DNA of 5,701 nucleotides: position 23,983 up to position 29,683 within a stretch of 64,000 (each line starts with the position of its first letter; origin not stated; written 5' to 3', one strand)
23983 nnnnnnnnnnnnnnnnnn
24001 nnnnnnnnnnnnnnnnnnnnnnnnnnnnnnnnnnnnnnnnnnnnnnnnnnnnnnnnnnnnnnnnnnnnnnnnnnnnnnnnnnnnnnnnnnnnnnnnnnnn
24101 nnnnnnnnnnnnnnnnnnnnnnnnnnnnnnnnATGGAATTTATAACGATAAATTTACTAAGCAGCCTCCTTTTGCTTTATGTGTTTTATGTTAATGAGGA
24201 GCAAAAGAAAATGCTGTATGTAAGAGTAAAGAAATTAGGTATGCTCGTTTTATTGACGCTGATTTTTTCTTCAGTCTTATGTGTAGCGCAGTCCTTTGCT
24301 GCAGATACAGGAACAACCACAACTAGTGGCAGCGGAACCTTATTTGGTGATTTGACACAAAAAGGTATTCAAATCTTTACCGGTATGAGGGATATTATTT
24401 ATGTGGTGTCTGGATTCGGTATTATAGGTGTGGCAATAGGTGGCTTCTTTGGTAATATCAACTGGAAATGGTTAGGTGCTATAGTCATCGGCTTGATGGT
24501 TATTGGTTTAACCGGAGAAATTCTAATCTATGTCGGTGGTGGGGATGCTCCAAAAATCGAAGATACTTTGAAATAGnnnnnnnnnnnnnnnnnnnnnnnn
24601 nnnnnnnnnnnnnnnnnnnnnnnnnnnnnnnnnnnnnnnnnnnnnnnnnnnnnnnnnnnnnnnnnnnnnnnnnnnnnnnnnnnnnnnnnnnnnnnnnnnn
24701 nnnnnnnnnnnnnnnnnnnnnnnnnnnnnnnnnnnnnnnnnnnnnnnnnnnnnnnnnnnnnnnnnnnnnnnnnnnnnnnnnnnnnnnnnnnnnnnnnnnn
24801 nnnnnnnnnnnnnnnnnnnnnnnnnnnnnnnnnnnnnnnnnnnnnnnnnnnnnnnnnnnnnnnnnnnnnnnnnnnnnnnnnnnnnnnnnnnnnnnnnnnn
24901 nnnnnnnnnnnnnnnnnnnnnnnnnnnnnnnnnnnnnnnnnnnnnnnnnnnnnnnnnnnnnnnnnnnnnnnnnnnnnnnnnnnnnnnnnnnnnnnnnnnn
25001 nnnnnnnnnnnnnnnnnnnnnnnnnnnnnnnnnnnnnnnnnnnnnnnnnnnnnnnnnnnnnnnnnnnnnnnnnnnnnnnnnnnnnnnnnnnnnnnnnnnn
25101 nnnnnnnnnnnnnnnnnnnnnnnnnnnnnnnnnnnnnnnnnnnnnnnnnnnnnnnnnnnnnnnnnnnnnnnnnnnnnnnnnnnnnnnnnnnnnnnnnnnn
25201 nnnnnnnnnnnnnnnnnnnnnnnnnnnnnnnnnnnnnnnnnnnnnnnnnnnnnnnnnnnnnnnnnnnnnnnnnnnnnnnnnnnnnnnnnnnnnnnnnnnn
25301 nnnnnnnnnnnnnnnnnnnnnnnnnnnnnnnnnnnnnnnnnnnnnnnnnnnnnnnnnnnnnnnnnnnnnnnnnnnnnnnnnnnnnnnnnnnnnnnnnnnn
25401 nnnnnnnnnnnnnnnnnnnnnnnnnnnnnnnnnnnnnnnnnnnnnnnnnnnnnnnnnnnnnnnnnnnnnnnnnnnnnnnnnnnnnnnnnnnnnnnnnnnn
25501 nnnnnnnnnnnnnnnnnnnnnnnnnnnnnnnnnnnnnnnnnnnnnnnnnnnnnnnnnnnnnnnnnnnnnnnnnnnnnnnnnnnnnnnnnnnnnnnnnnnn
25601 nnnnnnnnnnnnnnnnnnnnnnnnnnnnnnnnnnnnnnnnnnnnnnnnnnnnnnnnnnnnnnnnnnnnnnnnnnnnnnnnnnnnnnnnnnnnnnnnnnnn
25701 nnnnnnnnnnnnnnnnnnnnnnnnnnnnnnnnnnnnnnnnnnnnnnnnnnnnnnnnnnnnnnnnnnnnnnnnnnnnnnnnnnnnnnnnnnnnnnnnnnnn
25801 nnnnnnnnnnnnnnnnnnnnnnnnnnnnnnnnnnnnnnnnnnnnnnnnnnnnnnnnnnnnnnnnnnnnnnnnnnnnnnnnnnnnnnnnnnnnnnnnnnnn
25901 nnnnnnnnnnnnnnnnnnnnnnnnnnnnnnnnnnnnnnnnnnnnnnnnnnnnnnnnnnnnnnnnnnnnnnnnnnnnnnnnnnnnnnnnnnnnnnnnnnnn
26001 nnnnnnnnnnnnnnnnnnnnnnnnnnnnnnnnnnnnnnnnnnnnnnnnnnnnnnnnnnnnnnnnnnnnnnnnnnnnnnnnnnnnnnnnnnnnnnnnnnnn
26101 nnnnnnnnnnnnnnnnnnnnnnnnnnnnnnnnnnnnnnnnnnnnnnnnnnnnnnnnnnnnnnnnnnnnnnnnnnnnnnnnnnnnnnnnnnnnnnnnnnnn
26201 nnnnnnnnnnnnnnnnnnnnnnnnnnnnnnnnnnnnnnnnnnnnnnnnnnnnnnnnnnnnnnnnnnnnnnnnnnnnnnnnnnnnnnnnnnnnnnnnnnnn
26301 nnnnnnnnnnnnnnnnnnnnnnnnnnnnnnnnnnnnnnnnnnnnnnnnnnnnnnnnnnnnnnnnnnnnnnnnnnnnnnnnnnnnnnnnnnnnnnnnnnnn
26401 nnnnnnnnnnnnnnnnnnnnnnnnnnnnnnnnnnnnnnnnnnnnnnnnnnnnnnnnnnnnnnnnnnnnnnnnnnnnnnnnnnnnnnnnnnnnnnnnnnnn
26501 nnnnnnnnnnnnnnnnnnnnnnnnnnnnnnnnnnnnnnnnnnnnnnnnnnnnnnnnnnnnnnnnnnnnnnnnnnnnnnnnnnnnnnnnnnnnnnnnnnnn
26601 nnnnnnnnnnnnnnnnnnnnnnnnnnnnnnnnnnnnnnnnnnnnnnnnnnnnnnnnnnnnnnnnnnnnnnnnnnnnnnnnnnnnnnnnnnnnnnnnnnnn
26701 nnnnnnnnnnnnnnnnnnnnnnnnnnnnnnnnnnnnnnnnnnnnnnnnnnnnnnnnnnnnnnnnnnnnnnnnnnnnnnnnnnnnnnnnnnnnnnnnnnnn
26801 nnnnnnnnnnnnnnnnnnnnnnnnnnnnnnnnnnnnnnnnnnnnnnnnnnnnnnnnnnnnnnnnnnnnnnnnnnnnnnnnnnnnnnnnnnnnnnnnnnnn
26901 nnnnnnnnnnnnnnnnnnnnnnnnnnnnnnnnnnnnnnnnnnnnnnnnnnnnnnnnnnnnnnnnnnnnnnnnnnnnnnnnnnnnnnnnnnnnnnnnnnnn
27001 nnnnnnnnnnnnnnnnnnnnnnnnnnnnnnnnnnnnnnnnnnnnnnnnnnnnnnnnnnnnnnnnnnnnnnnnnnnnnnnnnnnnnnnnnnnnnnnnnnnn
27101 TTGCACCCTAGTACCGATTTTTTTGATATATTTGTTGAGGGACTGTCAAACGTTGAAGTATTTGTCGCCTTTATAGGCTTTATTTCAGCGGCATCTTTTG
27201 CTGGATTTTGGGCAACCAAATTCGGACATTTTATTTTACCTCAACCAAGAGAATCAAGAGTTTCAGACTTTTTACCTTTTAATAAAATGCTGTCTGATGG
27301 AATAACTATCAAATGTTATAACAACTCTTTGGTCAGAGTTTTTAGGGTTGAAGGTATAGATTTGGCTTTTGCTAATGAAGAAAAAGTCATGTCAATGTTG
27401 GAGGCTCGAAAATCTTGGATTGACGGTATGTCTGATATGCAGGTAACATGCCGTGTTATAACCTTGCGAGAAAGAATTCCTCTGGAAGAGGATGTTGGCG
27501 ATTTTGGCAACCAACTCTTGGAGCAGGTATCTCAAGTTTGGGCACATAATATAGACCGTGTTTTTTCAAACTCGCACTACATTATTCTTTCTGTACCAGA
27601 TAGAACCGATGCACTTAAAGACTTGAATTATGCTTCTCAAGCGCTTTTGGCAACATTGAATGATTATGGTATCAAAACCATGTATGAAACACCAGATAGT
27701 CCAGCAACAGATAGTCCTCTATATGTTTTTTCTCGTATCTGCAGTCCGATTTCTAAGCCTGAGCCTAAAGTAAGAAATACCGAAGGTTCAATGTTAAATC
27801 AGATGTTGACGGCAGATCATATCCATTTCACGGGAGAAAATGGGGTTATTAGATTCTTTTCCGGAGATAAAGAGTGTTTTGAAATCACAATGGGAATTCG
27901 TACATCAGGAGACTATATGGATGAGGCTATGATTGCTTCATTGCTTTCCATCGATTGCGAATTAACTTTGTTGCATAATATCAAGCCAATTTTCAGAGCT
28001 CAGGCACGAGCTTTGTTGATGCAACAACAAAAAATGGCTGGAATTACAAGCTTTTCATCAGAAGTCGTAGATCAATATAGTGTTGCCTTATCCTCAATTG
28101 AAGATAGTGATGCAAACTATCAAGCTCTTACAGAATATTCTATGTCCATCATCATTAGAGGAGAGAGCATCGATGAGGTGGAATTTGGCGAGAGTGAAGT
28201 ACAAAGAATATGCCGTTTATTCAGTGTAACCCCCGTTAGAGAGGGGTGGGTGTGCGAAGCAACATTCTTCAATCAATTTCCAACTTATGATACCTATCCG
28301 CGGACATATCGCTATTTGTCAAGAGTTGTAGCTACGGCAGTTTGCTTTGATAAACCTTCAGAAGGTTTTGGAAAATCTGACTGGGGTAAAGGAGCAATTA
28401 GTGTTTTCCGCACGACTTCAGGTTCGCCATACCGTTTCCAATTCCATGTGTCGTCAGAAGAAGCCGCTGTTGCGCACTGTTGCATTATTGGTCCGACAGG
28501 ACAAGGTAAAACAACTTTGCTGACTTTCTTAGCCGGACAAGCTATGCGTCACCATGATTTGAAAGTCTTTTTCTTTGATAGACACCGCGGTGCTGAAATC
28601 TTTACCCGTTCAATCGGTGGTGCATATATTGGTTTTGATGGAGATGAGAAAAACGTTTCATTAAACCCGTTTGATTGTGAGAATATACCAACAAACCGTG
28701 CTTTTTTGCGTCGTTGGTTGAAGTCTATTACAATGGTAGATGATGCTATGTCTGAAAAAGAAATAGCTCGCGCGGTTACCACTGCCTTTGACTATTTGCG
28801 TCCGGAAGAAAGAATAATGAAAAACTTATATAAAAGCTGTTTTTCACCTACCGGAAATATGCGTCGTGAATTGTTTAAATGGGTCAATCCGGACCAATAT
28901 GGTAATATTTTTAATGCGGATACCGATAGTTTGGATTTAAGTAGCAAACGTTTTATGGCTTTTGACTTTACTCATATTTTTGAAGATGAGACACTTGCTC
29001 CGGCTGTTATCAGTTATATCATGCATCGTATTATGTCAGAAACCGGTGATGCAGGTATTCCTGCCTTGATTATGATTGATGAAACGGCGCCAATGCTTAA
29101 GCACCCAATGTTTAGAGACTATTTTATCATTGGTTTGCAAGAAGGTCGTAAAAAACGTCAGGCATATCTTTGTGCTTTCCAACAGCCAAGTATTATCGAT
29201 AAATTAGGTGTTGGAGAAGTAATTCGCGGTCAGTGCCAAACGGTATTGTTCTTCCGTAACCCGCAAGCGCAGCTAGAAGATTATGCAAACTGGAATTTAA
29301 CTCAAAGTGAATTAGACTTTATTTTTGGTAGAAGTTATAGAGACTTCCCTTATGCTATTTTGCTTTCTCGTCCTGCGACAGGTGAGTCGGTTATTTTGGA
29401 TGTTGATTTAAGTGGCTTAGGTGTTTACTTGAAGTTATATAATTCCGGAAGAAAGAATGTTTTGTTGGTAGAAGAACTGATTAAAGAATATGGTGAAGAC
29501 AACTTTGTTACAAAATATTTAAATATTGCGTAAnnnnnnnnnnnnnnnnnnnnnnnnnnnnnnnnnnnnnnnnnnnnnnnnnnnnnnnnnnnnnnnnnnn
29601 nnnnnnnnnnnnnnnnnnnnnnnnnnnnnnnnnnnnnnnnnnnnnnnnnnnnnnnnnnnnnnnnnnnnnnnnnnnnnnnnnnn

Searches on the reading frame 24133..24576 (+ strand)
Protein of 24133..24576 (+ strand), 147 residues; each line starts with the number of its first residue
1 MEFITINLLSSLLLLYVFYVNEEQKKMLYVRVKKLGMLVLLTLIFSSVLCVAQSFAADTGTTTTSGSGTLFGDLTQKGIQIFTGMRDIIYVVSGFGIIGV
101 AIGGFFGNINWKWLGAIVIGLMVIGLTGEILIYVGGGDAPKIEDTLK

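Call 8: search_protein_families(library=pfam, proteins=[window:24133-24576:+], max_evalue=0.01)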
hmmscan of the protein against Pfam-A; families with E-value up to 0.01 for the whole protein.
window:24133-24576:+ (147 aa): 1 family
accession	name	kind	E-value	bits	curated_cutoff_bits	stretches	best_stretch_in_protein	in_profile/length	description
PF04956.18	TrbC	-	7.2e-05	23.4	27.9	1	37-130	11-94/98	TrbC/VIRB2 pilin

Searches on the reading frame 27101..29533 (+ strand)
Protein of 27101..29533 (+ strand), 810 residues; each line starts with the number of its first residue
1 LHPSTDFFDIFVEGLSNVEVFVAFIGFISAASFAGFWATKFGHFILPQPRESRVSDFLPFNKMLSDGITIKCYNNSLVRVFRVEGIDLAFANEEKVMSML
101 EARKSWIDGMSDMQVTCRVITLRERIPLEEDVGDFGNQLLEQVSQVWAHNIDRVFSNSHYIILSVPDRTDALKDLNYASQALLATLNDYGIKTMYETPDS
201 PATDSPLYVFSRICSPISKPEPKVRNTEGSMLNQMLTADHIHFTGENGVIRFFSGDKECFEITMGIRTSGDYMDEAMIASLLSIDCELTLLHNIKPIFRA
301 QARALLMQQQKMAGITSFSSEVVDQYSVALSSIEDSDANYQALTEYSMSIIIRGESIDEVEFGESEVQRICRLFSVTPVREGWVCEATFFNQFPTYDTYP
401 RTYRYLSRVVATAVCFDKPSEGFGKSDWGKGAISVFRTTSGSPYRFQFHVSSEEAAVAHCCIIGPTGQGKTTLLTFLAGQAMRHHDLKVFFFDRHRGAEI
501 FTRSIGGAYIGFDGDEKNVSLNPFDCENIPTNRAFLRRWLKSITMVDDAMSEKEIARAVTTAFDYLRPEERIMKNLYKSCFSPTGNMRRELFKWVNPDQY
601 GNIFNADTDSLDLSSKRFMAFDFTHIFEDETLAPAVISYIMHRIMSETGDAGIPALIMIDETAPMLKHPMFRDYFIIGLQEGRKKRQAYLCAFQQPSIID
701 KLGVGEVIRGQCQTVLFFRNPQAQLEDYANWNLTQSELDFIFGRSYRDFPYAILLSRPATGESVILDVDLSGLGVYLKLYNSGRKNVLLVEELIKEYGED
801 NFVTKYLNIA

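Call 8: search_protein_families(library=pfam, proteins=[window:27101-29533:+], max_evalue=0.01)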
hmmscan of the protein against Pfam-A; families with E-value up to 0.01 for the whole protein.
window:27101-29533:+ (810 aa): 6 families
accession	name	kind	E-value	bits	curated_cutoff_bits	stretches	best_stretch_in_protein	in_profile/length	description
PF03135.19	CagE_TrbE_VirB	-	2.5e-11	44.4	21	1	223-397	30-199/204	CagE, TrbE, VirB family, component of type IV transporter system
PF19044.6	P-loop_TraG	-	1.7e-05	24.1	25.8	0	554-670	149-267/413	TraG P-loop domain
PF25199.1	nSTAND_NTPase5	-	0.00038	20.7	34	1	452-495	36-79/145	Novel STAND NTPase 5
PF01935.23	DUF87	-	0.00071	20.2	23.2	1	455-495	21-61/220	Helicase HerA, central domain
PF01580.24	FtsK_SpoIIIE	-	0.0055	16.6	24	0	426-490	13-73/221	FtsK/SpoIIIE family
PF13401.12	AAA_22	-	0.0075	17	27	0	460-535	8-50/130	AAA domain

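Call 10: search_protein_families(library=ncbifam, proteins=[window:27101-29533:+], max_evalue=0.001)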
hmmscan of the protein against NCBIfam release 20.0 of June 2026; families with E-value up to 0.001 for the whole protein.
window:27101-29533:+ (810 aa): 11 families
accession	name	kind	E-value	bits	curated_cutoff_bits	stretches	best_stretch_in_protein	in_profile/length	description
TIGR00929.1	VirB4_CagE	subfamily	4.1e-109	366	643.1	2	180-800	164-780/792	VirB4 family type IV secretion/conjugal transfer ATPase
NF010473.0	PRK13898.1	equivalog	2.5e-61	207.7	1050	1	173-801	171-787/801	type IV secretion system ATPase VirB4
NF010427.0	PRK13853.1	equivalog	1.7e-49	168.5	957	1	275-801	250-773/789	type IV secretion system protein VirB4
NF010447.0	PRK13873.1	equivalog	3.3e-38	131.2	1020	1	435-808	423-790/815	conjugal transfer protein TrbE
NF010404.0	PRK13830.1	subfamily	2.2e-26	91.9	810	1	438-723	440-722/818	conjugal transfer protein TrbE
NF010466.0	PRK13891.1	subfamily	5.8e-26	90.6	1322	1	438-729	473-763/852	conjugal transfer protein TrbE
TIGR02746.1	TraC-F-type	equivalog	1.2e-12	46.6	567.05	1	461-729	434-718/800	type IV secretion system protein TraC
NF045971.1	conju_CD1110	equivalog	5.1e-07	28.3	325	1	55-312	2-262/752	VirB4-like conjugal transfer ATPase, CD1110 family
NF045975.1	VirB4_plasma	equivalog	2.2e-06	25.7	590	0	437-527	495-583/894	Mbov_0397 family ICE element conjugal transfer ATPase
TIGR03783.1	Bac_Flav_CT_G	subfamily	0.00062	17.7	261.55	0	552-675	562-687/829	TraG family conjugative transposon ATPase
TIGR03744.1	traC_PFL_4706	equivalog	0.00068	17.6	520.6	0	316-493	335-510/892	conjugative transfer ATPase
